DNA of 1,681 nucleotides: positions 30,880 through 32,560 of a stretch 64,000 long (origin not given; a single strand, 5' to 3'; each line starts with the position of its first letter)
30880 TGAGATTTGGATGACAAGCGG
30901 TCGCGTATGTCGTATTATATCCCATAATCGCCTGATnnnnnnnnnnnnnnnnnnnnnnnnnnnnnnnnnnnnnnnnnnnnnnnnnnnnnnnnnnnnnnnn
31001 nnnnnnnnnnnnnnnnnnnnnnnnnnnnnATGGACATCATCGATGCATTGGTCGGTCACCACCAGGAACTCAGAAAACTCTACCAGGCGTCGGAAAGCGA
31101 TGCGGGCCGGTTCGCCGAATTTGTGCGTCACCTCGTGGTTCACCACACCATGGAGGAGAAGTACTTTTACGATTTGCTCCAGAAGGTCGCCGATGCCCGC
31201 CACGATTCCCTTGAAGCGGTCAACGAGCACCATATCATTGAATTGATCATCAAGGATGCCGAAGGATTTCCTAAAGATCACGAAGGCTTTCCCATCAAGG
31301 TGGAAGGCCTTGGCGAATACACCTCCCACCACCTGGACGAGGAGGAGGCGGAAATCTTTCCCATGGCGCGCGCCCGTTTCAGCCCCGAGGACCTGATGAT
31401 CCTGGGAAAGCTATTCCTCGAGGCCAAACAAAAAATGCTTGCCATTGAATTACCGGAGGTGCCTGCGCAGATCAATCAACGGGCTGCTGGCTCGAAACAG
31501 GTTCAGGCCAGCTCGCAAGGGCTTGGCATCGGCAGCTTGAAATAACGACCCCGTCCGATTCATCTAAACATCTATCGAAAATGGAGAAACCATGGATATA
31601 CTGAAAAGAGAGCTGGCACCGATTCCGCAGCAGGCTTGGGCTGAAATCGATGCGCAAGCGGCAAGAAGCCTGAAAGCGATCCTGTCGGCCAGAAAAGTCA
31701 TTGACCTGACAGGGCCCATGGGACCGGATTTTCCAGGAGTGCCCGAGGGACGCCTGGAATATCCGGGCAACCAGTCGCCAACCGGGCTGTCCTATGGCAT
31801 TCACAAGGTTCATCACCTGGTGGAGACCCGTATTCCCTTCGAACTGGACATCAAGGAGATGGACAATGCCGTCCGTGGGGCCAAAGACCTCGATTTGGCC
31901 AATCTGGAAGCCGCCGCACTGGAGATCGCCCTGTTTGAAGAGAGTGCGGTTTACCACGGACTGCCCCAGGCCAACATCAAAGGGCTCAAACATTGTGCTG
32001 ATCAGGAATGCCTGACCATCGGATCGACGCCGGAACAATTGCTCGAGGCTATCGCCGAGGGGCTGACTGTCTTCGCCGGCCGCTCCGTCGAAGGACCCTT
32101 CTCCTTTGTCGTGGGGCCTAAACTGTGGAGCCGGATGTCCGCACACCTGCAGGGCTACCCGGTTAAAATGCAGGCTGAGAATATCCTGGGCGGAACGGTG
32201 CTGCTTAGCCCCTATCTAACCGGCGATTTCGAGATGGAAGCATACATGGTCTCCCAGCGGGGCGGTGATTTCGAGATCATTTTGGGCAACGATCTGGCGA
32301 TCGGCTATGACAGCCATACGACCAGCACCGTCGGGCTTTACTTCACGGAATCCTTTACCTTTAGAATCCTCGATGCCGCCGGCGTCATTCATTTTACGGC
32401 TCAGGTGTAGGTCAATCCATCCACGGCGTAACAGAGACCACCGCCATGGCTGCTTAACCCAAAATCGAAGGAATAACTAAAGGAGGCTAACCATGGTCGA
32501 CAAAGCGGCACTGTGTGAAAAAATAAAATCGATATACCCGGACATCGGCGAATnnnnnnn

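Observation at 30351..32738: Encapsulin nanocompartment operon with a hemerythrin cargo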

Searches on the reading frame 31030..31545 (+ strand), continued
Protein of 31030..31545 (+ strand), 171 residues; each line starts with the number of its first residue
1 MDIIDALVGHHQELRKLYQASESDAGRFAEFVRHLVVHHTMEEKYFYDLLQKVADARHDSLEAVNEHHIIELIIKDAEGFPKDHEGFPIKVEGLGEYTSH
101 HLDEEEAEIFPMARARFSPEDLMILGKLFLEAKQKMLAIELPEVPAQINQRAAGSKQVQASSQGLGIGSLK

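Call 62: search_solved_structures(query=A2, max_evalue=1, show_alignments=3)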
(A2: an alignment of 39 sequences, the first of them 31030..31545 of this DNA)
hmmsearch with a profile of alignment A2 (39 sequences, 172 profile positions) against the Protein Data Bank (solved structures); distinct sequences matched with E-value up to 1: 2.
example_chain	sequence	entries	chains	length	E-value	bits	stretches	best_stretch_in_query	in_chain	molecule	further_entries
8ga9_A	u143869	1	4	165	0.087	15.9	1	3-52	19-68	C4HR1_4r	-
8eox_D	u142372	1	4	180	0.24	14.5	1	3-52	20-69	C4HR1_4r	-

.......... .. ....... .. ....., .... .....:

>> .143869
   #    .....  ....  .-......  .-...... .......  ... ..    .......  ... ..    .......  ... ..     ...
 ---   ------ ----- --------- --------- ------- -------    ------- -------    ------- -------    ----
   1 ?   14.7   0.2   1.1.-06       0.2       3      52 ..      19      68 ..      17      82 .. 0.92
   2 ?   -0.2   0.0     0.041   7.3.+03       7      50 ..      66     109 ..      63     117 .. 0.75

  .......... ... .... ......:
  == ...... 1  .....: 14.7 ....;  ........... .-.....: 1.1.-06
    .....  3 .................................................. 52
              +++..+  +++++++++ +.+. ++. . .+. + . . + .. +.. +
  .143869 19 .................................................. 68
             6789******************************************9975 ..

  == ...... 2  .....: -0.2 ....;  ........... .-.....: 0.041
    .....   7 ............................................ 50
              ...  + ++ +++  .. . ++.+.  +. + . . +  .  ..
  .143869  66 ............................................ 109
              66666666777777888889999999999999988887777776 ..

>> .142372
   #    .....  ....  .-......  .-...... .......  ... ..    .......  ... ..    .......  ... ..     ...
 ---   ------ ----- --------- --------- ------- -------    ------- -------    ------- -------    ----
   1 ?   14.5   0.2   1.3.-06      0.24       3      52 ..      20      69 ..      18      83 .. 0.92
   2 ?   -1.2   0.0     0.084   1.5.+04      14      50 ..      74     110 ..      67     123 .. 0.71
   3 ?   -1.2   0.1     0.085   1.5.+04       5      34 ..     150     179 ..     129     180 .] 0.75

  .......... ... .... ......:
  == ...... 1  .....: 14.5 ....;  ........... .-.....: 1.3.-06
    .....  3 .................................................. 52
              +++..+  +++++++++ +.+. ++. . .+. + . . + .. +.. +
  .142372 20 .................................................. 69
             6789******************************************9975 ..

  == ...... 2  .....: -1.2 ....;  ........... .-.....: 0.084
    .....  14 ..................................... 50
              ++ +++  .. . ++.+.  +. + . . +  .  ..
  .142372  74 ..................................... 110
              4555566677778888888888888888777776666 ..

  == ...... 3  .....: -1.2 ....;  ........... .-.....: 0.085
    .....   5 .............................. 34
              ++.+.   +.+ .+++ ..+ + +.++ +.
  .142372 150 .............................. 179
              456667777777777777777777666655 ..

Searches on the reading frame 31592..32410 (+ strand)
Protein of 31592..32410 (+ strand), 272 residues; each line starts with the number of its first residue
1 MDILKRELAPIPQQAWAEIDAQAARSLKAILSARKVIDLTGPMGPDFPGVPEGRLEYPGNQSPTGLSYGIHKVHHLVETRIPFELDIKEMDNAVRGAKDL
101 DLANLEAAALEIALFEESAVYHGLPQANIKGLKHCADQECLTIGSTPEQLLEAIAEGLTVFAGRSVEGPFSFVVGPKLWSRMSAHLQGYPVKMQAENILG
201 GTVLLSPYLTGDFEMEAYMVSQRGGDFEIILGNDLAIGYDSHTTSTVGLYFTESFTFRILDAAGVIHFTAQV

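Call 5: search_protein_families(library=pfam, proteins=[window:31592-32410:+], max_evalue=0.1)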
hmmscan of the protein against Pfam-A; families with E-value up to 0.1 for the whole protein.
window:31592-32410:+ (272 aa): 2 families
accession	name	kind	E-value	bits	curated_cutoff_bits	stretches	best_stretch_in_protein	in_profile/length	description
PF04454.18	Linocin_M18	-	3e-70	236.8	24.3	1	1-256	1-253/253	Encapsulating protein for peroxidase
PF09950.15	Major_capside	-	0.025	14.3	26.8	1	76-132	27-83/251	Major capsid protein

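Call 6: search_protein_families(library=ncbifam, proteins=[window:31592-32410:+], max_evalue=0.1)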
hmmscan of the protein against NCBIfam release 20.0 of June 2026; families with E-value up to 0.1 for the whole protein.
window:31592-32410:+ (272 aa): 1 family
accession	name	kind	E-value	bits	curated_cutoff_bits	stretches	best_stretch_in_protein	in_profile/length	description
NF041155.2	encap_f1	equivalog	5.5e-70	235.7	100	1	4-267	1-260/261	family 1 encapsulin nanocompartment shell protein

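Call 8: find_encoding_contigs(protein=window:31592-32410:+, flank=10000, max_places=6)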
Protein window:31592-32410:+ (272 aa): no gene with exactly this product is on record in the collection.

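Call 10: find_related_loci(query=window:31592-32410:+, collection=genome_contigs, flank=5000)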
Query window:31592-32410:+ (272 aa) in genome_contigs; peptide patterns used: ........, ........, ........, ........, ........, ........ (x = any residue, [..] = any of these).
324 stretches matched a pattern; 229 encode a relative of the query (tblastn E <= 1e-3); the best 80 are kept; 80 distinct loci.
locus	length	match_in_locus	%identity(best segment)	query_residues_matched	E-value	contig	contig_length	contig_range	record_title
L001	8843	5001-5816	97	1-272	0e+0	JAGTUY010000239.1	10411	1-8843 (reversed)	MAG: Desulfosarcina sp. isolate SH-MAG93 SH-MAG93_contig_000239, whole genome shotgun sequence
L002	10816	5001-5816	97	1-272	0e+0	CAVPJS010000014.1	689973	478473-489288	MAG: uncultured delta proteobacterium isolate MFD09964.bin.3.367 genome assembly, contig: contig_2319, whole genome shot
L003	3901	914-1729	97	1-272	0e+0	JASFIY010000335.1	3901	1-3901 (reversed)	MAG: Desulfobacteraceae bacterium isolate D0608S20remetaG_Bin_300 D0608S20remetaG_FD_scaffold_12218_c1, whole genome sho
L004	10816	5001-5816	96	1-272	2e-179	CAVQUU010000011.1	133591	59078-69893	MAG: uncultured delta proteobacterium isolate MFD09964.bin.3.400 genome assembly, contig: contig_20985, whole genome sho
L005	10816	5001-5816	96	1-272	3e-179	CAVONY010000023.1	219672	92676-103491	MAG: uncultured delta proteobacterium isolate MFD09964.bin.1.222 genome assembly, contig: contig_3238, whole genome shot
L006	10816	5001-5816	96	1-272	4e-177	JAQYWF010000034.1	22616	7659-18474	MAG: Desulfosarcina sp. isolate Hel50_75_bin69 k141_203839_length_22616_cov_23.1624, whole genome shotgun sequence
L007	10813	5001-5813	94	1-271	4e-175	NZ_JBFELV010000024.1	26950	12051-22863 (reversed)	MAG: Desulfosarcina sp. isolate Mix_mud02.2020.12.6 k141_1514573_length_26950_cov_10.0000, whole genome shotgun sequence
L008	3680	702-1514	83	1-271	3e-160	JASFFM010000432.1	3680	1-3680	MAG: Desulfobacterales bacterium isolate D0606S02metaG_Bin_597 D0606S02metaG_FD_scaffold_16810_c1, whole genome shotgun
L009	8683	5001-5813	76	1-271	8e-144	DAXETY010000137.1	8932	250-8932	MAG TPA_asm: Desulfobacterales bacterium isolate cl_S6C574 S6Ck119_233307, whole genome shotgun sequence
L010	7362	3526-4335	77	1-270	2e-143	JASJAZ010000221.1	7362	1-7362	MAG: Desulfobacterales bacterium isolate MO_071.B1 MO_071.c_3243, whole genome shotgun sequence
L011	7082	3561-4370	76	1-270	2e-143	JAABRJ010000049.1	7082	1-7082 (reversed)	MAG: Desulfobacteraceae bacterium isolate S07.Bin054 Scaffold_134, whole genome shotgun sequence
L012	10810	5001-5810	76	1-270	8e-143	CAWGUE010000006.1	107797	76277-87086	MAG: uncultured delta proteobacterium isolate MFD09779.bin.1.212 genome assembly, contig: contig_20571, whole genome sho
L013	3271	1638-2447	76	1-270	7e-147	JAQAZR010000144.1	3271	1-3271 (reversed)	MAG: Deltaproteobacteria bacterium isolate MAG_302_bin-18 302_bin-18_ctg-144, whole genome shotgun sequence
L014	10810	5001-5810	75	1-270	4e-141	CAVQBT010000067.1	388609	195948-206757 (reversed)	MAG: uncultured delta proteobacterium isolate MFD02923.bin.2.3 genome assembly, contig: contig_9440, whole genome shotgu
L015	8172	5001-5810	75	1-270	6e-141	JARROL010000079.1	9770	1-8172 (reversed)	MAG: Desulfobacterales bacterium isolate Spart_149_MAG scaffold_3381, whole genome shotgun sequence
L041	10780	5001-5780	47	1-266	2e-87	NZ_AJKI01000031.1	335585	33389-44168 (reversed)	Marinilabilia salmonicolor JCM 21150 Contig31, whole genome shotgun sequence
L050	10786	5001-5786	47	1-268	4e-84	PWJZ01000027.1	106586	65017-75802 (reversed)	MAG: Bacteroidales bacterium isolate CSSed10_172R1 CS-Sed10-C58, whole genome shotgun sequence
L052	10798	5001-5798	50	1-271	9e-84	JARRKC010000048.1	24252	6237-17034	MAG: Acidobacteriota bacterium isolate Spart_036_MAG scaffold_569, whole genome shotgun sequence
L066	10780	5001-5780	49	1-266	4e-82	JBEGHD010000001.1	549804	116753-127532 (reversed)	Flavobacteriales bacterium DA487 scaffold_1_length=549805, whole genome shotgun sequence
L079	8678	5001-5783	47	1-266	2e-80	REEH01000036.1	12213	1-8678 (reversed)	MAG: Spirochaetaceae bacterium isolate PLM2.Bin22 NODE_6714_length_12213_cov_5.74733, whole genome shotgun sequence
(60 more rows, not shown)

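Call 22: search_solved_structures(query=window:31592-32410:+, max_evalue=1e-10, show_alignments=1)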
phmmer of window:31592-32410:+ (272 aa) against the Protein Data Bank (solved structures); distinct sequences matched with E-value up to 1e-10: 23.
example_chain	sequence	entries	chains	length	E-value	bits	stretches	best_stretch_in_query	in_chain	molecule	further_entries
7k5w_A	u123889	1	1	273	9.3e-51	175.9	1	1-266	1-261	Maritimacin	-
3dkt_A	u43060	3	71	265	9.9e-51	175.9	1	1-265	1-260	Maritimacin | Type 1 encapsulin shell protein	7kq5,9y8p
7mu1_A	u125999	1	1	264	1e-50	175.8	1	1-265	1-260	Maritimacin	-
7lik_A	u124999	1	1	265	1.1e-50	175.8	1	1-265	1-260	Maritimacin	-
7lij_A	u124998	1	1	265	1.1e-50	175.8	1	1-265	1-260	Maritimacin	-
7odw_A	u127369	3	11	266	3.5e-50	174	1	1-268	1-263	Linocin_M18 bacteriocin protein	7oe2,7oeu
7lil_A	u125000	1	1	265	8.7e-50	172.8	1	1-265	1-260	Maritimacin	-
7lis_A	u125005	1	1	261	1.6e-48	168.6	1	1-265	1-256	Maritimacin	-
6wkv_A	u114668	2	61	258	3.5e-48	167.5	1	1-265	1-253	Encapsulin | Maritimacin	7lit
7lim_A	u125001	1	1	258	6.5e-48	166.6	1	1-265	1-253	Maritimacin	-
7lii_A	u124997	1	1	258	9.4e-48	166.1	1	1-265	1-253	Maritimacin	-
7phm_Z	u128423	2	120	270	2e-45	158.5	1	2-262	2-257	29 kDa antigen CFP29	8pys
7p1t_A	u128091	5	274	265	2e-45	158.4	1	2-262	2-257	29 kDa antigen, Cfp29 | Type 1 encapsulin shell protein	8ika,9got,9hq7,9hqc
9bkx_A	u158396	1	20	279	2.1e-45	158.4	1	2-263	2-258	Type 1 encapsulin shell protein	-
7bcv_A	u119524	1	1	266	6.6e-43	150.2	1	4-260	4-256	Linocin-M18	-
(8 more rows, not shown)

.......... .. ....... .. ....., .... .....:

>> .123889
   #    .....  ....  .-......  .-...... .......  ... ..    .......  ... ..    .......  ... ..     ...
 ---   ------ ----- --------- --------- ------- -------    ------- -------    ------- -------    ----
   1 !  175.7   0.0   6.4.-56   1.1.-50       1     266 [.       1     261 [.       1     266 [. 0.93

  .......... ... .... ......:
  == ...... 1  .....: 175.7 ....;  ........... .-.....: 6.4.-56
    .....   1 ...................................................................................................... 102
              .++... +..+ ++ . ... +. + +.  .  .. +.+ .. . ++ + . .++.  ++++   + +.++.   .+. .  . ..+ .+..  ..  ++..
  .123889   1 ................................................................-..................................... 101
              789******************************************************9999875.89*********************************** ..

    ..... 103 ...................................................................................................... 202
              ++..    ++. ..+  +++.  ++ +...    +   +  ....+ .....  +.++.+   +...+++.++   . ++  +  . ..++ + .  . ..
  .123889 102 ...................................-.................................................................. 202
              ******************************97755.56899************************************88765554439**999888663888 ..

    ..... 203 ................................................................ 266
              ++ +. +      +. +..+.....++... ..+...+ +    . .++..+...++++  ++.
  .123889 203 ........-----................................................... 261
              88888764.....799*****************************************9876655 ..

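Call 59: search_protein_families(library=pfam, proteins=[L041:4644-4991:+, L052:4547-4966:+, L066:4554-4979:+, L079:4534-5013:+, L050:4635-4988:+], max_evalue=0.01)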
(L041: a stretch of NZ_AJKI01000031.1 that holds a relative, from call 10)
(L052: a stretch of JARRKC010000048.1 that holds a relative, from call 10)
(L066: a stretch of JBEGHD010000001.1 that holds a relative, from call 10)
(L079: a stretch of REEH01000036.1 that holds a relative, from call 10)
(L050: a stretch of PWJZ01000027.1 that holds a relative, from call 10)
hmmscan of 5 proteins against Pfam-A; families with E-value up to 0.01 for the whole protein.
L041:4644-4991:+ (115 aa): 1 family
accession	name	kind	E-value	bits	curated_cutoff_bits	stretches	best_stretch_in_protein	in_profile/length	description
PF22277.2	EncFtn-like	-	1.1e-42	144.1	27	1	3-87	1-85/85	EncFtn-like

L052:4547-4966:+ (139 aa): 1 family
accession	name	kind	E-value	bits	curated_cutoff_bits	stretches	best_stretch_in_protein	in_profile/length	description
PF22277.2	EncFtn-like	-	7.7e-40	135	27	1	24-107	2-85/85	EncFtn-like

L066:4554-4979:+ (141 aa): 1 family
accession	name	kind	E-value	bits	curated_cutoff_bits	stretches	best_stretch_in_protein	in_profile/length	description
PF22277.2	EncFtn-like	-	1.4e-40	137.4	27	1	26-109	2-85/85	EncFtn-like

L079:4534-5013:+ (159 aa): 1 family
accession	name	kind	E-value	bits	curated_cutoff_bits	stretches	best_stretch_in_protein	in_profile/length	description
PF22277.2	EncFtn-like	-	9.8e-41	137.9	27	1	35-118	2-85/85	EncFtn-like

L050:4635-4988:+ (117 aa): 3 families
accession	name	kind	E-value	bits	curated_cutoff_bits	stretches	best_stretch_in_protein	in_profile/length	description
PF22277.2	EncFtn-like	-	2.3e-42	143.1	27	1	3-87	1-85/85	EncFtn-like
PF17140.10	DUF5113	-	0.0035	17.8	27.1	1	2-71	9-73/161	Domain of unknown function (DUF5113)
PF03232.19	COQ7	-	0.0089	16.1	23.5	0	31-73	117-148/169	Ubiquinone biosynthesis protein COQ7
